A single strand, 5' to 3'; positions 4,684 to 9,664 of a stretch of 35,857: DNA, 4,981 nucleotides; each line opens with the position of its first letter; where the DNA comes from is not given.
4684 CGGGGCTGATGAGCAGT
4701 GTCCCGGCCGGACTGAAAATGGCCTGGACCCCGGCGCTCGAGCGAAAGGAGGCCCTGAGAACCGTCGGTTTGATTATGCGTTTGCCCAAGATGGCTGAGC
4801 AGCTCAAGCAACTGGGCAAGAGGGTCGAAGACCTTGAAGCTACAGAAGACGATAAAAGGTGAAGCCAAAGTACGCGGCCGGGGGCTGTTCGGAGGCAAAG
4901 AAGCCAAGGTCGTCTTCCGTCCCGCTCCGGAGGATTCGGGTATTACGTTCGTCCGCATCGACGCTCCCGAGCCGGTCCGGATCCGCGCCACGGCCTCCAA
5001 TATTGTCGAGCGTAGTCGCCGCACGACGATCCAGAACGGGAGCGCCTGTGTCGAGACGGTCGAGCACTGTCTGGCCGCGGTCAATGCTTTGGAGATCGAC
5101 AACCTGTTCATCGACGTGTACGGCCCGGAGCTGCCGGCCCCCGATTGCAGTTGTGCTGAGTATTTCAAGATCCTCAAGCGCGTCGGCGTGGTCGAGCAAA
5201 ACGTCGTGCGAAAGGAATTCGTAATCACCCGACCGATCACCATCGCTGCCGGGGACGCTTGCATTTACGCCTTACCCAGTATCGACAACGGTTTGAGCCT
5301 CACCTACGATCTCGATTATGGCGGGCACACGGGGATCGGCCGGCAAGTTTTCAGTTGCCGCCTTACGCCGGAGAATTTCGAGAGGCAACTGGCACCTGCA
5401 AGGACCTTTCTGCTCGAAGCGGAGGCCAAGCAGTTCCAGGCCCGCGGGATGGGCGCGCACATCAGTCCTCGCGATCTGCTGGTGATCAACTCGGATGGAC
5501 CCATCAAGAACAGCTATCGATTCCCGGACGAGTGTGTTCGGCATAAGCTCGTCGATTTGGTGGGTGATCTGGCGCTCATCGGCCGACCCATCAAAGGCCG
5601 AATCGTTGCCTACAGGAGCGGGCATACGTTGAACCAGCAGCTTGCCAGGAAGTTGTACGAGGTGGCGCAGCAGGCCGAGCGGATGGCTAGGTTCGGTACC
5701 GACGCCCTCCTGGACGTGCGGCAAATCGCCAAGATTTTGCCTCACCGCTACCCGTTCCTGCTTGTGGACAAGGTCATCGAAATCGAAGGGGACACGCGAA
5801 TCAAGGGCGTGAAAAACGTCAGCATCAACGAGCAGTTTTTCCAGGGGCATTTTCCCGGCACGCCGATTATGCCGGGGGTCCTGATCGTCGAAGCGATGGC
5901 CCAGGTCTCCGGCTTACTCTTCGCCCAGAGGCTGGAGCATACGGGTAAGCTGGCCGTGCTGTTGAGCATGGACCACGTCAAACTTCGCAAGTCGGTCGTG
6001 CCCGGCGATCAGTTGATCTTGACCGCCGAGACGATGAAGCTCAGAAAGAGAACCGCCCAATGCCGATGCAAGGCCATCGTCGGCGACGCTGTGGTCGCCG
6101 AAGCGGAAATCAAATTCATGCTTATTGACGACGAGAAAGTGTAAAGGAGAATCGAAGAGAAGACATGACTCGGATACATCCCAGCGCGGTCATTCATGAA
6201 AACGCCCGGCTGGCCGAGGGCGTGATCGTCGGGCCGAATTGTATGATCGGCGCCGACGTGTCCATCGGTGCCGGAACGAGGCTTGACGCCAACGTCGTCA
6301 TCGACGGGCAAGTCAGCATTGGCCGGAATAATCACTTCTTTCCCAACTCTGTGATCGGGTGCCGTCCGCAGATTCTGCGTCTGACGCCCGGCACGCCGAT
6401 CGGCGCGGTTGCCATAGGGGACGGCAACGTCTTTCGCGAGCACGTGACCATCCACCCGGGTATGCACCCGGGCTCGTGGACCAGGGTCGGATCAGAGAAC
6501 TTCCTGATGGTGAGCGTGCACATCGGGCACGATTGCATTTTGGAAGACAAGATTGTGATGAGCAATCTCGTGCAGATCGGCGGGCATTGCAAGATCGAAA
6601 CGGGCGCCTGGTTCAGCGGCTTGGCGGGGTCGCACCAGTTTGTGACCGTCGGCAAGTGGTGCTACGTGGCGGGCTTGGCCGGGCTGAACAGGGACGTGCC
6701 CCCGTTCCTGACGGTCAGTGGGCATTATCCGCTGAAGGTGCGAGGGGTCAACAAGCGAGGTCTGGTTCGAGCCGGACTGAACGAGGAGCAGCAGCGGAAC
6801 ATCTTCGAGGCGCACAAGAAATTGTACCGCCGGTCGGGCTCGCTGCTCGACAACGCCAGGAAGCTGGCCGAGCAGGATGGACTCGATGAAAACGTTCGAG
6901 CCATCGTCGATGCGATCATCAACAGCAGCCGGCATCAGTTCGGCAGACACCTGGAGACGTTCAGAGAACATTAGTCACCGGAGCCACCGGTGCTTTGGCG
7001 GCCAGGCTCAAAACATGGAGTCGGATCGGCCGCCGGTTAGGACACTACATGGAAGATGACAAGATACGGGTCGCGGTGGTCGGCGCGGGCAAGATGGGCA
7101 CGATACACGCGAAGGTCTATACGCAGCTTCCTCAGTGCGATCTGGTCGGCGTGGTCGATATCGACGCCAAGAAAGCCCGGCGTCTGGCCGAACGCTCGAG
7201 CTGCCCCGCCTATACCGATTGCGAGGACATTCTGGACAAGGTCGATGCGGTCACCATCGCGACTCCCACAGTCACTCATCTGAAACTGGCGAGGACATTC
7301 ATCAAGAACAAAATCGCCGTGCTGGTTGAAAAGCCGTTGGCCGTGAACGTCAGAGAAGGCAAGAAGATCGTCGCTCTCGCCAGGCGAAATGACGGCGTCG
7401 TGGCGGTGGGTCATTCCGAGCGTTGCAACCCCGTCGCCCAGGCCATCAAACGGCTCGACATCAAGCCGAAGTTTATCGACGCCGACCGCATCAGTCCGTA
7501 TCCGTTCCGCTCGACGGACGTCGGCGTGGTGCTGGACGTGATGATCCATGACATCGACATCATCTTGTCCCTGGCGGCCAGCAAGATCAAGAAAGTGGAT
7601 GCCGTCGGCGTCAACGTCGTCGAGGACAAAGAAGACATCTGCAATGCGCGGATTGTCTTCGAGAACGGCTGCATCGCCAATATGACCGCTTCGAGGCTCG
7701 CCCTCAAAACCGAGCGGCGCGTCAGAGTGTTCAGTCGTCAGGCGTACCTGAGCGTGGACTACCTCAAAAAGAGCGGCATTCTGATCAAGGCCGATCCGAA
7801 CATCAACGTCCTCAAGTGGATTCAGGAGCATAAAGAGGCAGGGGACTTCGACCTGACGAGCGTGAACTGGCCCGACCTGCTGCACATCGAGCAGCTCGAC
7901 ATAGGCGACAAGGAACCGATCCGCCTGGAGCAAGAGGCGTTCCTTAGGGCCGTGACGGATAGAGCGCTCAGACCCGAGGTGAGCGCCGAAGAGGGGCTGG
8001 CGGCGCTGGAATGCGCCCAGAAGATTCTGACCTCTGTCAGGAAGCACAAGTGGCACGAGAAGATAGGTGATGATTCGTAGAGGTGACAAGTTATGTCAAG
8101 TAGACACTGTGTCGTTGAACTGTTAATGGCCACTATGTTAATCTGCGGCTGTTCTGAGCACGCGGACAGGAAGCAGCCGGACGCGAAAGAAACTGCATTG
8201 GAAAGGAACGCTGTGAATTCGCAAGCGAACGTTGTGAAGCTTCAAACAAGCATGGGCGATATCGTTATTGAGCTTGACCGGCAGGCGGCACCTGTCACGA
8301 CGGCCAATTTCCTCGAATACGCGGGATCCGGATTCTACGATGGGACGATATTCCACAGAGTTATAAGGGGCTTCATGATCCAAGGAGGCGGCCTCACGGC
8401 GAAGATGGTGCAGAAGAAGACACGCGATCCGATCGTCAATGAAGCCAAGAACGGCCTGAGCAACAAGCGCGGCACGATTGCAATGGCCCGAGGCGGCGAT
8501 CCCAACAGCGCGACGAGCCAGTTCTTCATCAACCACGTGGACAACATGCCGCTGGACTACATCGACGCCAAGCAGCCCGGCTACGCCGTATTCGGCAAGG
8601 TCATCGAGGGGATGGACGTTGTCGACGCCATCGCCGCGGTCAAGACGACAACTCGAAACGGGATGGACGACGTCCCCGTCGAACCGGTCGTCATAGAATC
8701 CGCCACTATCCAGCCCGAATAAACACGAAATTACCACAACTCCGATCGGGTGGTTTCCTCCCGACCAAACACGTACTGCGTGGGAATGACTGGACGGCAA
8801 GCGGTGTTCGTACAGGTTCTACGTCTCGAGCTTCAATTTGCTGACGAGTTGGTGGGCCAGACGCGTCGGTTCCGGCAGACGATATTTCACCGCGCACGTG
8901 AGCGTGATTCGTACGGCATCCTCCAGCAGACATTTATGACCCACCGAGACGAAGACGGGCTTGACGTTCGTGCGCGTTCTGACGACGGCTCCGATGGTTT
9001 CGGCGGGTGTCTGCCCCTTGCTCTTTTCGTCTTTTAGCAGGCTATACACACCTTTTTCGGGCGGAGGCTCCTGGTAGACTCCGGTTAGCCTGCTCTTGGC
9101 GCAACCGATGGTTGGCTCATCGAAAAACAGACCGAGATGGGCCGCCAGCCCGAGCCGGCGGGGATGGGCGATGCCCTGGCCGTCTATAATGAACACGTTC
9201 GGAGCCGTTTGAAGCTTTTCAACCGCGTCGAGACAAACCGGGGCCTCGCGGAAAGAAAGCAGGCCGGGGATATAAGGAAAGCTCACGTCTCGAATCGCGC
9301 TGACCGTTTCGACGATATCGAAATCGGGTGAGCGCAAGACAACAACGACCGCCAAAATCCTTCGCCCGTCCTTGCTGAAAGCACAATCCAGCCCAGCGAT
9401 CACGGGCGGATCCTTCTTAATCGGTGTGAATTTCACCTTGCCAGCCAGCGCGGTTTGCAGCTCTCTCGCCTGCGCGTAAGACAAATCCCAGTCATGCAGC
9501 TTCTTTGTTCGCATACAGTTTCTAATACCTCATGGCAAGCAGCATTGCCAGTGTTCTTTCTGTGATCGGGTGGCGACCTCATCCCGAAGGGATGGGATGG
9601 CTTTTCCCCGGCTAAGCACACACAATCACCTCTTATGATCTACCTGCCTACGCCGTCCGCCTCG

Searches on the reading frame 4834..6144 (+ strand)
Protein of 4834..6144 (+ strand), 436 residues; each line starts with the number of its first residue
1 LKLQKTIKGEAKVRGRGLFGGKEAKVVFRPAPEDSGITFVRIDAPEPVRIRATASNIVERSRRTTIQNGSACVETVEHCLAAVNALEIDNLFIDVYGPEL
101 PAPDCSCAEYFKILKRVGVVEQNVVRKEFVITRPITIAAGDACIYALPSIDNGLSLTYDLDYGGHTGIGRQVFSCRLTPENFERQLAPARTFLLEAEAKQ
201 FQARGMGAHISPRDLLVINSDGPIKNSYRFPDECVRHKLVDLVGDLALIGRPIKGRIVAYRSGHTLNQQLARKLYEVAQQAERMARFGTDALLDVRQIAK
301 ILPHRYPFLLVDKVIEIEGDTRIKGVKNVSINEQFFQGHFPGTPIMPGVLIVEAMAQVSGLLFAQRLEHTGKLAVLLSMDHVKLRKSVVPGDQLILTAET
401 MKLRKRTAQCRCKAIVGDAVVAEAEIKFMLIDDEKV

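Call 19: search_protein_families(library=pfam, proteins=[window:4834-6144:+], max_evalue=0.00001)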
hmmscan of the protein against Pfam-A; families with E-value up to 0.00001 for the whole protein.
window:4834-6144:+ (436 aa): 2 families
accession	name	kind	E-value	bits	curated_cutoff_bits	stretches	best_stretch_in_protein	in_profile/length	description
PF03331.19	LpxC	-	6.3e-80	269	27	1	4-275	1-267/268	UDP-3-O-acyl N-acetylglycosamine deacetylase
PF07977.19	FabA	-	6.6e-31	107.2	23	1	302-425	1-138/138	FabA-like domain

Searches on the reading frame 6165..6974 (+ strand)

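Call 19: search_protein_families(library=pfam, proteins=[window:6165-6974:+], max_evalue=0.00001)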
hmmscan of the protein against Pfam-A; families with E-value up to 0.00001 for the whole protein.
window:6165-6974:+ (269 aa): 3 families
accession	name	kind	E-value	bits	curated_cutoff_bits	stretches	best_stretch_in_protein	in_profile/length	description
PF00132.30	Hexapep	-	3.9e-17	61.6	27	1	2-35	2-35/36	Bacterial transferase hexapeptide (six repeats)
PF13720.11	Acetyltransf_11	-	2.3e-15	57.2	24.5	1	177-256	1-79/82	Udp N-acetylglucosamine O-acyltransferase; Domain 2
PF25084.1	LbH_EIF2B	-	2.1e-07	31.4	54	0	7-39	72-104/105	EIF2B subunit epsilon LbH domain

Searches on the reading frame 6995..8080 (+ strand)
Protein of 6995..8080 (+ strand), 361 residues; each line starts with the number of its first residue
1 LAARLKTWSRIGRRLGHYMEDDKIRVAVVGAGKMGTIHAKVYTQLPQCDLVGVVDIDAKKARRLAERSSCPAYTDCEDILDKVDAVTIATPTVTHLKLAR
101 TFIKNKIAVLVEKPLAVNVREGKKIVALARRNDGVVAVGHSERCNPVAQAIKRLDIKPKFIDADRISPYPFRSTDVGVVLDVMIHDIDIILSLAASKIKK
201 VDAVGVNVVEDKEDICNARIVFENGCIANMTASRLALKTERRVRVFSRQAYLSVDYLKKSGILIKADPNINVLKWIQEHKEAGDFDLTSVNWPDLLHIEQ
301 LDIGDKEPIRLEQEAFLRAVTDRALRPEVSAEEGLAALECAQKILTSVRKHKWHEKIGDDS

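Call 19: search_protein_families(library=pfam, proteins=[window:6995-8080:+], max_evalue=0.00001)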
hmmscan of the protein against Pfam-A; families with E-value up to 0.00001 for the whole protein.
window:6995-8080:+ (361 aa): 2 families
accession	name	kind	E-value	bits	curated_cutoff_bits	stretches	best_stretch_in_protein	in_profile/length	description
PF01408.29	GFO_IDH_MocA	-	4.3e-30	105.3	24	1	24-140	1-120/120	Oxidoreductase family, NAD-binding Rossmann fold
PF22725.1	GFO_IDH_MocA_C3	-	2e-10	41.2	27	1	175-249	42-120/124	GFO/IDH/MocA C-terminal domain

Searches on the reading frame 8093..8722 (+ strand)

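Call 19: search_protein_families(library=pfam, proteins=[window:8093-8722:+], max_evalue=0.00001)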
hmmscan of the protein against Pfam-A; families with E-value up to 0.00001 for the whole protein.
window:8093-8722:+ (209 aa): 1 family
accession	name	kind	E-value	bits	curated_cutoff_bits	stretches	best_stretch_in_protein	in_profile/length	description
PF00160.26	Pro_isomerase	-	9.1e-48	162.9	21.7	1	48-205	2-158/159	Cyclophilin type peptidyl-prolyl cis-trans isomerase/CLD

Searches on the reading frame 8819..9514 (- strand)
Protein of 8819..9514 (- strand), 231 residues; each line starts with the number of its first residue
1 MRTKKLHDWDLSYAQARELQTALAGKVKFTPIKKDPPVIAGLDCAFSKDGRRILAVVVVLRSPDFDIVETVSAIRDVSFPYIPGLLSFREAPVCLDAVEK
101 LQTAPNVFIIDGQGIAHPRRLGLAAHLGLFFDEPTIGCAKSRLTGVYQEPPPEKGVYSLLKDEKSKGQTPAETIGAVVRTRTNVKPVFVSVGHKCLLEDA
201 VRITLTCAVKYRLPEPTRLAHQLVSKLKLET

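Call 19: search_protein_families(library=pfam, proteins=[window:8819-9514:-], max_evalue=0.00001)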
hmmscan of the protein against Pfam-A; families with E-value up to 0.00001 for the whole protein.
window:8819-9514:- (231 aa): 1 family
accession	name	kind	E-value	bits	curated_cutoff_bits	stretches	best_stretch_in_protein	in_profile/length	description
PF04493.20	Endonuclease_5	-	1.3e-69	234.3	23.4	1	23-222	3-198/198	Endonuclease V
